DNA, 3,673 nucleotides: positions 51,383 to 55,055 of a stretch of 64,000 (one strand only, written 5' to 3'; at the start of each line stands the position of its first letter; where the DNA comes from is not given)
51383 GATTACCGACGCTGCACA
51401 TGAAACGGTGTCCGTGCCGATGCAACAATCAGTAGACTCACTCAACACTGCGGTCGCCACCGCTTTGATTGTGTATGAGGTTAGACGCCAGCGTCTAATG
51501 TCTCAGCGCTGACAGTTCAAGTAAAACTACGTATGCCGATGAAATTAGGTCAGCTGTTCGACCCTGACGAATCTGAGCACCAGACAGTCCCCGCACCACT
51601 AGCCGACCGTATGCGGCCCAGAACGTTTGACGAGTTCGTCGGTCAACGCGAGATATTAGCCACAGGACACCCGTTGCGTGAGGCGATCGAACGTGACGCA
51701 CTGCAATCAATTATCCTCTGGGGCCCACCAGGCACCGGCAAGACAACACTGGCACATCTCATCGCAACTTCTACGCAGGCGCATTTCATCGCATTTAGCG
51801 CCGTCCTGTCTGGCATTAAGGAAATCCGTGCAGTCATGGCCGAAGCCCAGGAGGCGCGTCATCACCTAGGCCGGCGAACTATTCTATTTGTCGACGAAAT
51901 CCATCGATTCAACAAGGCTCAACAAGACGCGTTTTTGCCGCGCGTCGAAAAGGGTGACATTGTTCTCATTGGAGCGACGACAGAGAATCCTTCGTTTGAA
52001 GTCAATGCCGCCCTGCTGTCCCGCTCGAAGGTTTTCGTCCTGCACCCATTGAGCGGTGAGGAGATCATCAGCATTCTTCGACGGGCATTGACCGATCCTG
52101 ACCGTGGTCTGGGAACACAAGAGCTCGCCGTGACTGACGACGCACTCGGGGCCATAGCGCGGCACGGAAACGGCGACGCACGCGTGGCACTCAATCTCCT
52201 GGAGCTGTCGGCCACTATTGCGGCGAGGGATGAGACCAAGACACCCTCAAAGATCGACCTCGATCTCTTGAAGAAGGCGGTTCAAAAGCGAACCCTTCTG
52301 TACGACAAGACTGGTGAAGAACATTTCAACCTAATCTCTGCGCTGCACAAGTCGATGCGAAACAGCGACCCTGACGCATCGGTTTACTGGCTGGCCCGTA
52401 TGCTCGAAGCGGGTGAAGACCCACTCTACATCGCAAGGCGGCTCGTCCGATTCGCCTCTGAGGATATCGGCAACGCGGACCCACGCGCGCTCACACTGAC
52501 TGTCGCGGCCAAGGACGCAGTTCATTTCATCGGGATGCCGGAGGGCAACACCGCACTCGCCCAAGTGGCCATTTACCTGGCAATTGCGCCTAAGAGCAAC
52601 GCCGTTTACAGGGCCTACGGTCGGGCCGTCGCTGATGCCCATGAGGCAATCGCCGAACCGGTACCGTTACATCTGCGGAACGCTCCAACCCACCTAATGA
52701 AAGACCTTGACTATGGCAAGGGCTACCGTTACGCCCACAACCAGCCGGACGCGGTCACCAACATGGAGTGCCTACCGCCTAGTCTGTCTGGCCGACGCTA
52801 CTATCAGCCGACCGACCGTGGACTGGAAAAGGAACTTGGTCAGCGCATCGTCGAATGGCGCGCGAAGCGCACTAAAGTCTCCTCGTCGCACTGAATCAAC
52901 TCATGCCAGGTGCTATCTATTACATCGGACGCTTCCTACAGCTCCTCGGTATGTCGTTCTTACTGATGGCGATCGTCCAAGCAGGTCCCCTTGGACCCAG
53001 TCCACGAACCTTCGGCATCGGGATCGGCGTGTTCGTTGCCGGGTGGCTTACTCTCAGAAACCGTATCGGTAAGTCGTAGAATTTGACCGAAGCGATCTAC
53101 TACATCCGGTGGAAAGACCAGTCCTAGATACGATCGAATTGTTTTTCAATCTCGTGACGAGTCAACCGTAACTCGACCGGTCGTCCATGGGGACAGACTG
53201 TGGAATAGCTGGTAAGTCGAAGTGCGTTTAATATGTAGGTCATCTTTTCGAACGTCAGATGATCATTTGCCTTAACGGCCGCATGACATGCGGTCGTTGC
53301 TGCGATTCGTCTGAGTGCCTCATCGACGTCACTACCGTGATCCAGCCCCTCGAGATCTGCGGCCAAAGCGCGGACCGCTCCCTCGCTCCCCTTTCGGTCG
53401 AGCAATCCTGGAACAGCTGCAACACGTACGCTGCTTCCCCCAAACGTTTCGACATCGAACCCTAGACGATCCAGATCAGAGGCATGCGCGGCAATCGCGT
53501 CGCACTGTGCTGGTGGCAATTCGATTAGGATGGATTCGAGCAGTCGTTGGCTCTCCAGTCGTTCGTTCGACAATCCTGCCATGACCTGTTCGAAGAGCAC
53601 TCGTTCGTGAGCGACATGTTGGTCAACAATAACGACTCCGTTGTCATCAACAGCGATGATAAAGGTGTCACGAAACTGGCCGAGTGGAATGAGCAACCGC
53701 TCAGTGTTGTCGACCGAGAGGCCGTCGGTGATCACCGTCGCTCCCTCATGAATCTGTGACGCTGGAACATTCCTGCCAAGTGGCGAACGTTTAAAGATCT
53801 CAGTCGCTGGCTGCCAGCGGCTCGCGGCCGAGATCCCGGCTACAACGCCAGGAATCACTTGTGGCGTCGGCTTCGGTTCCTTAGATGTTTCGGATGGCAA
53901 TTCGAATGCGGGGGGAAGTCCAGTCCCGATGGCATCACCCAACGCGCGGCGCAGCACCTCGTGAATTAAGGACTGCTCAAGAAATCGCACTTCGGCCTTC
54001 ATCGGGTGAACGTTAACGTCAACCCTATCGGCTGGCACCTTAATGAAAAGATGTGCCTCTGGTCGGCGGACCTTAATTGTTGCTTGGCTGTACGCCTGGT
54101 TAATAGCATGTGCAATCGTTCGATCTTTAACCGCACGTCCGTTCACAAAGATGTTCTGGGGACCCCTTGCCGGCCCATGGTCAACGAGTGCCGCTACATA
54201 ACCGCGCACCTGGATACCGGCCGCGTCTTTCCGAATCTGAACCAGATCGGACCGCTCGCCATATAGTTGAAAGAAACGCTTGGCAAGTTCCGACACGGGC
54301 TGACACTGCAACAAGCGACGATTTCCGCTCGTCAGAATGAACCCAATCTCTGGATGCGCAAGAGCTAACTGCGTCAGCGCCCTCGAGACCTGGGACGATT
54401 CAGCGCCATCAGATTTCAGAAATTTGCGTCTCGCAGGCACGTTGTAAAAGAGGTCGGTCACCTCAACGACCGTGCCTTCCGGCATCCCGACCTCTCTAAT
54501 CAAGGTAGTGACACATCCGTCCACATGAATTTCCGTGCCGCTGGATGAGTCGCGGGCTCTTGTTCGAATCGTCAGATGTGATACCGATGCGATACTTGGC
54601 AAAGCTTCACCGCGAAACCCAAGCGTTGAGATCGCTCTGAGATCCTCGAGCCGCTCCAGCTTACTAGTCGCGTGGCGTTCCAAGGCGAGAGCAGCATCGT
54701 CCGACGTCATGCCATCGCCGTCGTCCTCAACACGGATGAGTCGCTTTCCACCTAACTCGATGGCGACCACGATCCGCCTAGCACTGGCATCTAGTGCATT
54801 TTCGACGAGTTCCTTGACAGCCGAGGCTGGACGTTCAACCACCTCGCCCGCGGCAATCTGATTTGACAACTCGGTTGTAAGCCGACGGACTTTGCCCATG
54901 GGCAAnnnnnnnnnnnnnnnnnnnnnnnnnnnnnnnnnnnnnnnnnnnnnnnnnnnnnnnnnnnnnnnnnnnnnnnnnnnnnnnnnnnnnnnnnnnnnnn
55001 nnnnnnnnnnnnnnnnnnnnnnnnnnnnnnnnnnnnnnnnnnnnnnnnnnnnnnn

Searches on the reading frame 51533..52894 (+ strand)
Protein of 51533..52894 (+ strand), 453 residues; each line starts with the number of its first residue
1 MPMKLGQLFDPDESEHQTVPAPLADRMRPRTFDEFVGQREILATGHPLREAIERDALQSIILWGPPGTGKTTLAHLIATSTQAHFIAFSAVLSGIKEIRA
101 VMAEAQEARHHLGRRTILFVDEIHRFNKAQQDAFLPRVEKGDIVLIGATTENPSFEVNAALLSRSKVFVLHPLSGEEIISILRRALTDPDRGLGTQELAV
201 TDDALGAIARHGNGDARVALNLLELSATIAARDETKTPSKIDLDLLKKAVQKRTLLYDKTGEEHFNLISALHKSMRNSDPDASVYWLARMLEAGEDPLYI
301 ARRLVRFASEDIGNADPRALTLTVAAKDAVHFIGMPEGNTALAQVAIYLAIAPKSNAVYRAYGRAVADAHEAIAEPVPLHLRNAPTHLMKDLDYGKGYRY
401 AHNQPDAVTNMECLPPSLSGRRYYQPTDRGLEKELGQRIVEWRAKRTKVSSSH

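Call 72: search_protein_families(library=pfam, proteins=[window:51533-52894:+], max_evalue=0.0001)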
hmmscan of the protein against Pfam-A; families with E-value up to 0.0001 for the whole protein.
window:51533-52894:+ (453 aa): 12 families
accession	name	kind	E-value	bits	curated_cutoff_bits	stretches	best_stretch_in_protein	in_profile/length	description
PF12002.13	MgsA_C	-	1.1e-68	230.9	27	1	277-442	1-166/167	MgsA AAA+ ATPase C terminal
PF16193.11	AAA_assoc_2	-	3.2e-25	88.6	34.3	1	196-276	3-81/81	AAA C-terminal domain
PF00004.35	AAA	-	5.7e-17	62.8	21.2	1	60-169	1-127/131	ATPase family associated with various cellular activities (AAA)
PF05496.18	RuvB_N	-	6.4e-16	59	27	1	27-147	1-118/159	Holliday junction DNA helicase RuvB P-loop domain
PF13173.12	AAA_14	-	5.2e-08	33.4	27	1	60-178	5-128/129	AAA domain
PF13191.12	AAA_16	-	9.8e-07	29.9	32.6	0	35-84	2-51/167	AAA ATPase domain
PF13401.12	AAA_22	-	6.5e-06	26.9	27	0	58-89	6-40/130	AAA domain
PF07728.20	AAA_5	-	1.7e-05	25.3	22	0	60-144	2-96/139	AAA domain (dynein-related subfamily)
PF22703.2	Cdc6_lid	-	2.8e-05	24.3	27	1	202-236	19-56/68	Cdc6 AAA+ ATPase-type lid domain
PF00158.32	Sigma54_activat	-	6e-05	23.2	20.2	0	58-152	23-131/168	Sigma-54 interaction domain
PF20720.3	nSTAND3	-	9.1e-05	22.6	27.2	0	58-105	18-64/155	Novel STAND NTPase 3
PF01078.27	Mg_chelatase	-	9.7e-05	22.3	20.3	0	59-78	24-43/207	Magnesium chelatase, subunit ChlI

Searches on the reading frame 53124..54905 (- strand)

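Call 53: search_protein_families(library=pfam, proteins=[window:53124-54905:-], max_evalue=0.001)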
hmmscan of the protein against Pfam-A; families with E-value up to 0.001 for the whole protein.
window:53124-54905:- (593 aa): 4 families
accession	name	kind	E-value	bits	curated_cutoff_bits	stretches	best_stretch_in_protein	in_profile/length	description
PF08676.16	MutL_C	-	1.7e-37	128.7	25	1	408-550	1-142/142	MutL C terminal dimerisation domain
PF01119.25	DNA_mis_repair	-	2.4e-26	92.1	26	1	219-325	11-117/119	DNA mismatch repair protein, C-terminal domain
PF13589.12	HATPase_c_3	-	2.1e-12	47.7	25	1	27-125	4-102/137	Histidine kinase-, DNA gyrase B-, and HSP90-like ATPase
PF02518.31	HATPase_c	-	2.8e-07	31.4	26.4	1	25-80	5-63/111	Histidine kinase-, DNA gyrase B-, and HSP90-like ATPase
